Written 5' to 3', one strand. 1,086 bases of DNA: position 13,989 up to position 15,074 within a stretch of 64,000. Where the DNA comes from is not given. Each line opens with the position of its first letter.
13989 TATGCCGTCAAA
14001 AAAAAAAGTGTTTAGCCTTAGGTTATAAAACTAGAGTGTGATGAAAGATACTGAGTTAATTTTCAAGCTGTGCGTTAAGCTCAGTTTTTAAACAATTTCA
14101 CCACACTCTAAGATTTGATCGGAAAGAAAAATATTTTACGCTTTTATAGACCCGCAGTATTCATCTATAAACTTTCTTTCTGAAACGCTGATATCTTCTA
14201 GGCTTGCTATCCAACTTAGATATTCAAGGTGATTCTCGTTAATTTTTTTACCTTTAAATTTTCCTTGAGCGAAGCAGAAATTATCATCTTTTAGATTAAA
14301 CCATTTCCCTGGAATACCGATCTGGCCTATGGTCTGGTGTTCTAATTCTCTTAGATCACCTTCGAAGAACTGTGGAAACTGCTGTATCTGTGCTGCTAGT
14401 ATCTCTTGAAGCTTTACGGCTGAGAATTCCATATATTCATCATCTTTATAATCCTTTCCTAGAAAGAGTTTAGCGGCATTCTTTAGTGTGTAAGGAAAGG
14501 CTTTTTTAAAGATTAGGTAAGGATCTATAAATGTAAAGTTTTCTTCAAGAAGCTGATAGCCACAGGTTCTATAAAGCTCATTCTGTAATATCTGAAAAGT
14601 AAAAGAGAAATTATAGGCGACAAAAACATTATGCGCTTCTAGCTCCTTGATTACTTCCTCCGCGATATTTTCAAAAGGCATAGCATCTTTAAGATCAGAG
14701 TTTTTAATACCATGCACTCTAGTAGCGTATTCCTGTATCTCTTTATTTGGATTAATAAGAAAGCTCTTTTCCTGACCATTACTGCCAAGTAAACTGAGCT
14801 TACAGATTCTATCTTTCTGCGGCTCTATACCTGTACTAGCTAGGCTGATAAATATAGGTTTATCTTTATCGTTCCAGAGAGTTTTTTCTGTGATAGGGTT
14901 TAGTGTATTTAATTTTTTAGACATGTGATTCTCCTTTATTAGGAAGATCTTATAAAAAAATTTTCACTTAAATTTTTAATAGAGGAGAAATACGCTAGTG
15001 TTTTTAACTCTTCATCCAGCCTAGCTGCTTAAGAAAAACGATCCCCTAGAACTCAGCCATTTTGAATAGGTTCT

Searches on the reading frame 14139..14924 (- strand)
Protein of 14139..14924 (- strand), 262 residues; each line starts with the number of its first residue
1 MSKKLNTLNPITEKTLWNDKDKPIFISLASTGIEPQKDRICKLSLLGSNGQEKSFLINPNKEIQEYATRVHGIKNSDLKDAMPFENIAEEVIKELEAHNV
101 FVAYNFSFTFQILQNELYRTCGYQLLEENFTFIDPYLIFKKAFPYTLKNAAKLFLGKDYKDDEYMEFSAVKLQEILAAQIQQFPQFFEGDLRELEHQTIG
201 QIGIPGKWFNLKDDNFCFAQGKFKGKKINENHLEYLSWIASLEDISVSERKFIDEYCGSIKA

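Call 3: search_protein_families(library=pfam, proteins=[window:14139-14924:-], max_evalue=1)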
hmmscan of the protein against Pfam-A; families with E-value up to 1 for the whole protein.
window:14139-14924:- (262 aa): 2 families
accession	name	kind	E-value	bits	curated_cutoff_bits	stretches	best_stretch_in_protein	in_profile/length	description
PF00929.31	RNase_T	-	2.4e-11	44.9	24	1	31-154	8-143/164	Exonuclease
PF18121.7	TFA2_Winged_2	-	0.036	14.2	26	1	63-102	10-45/60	TFA2 Winged helix domain 2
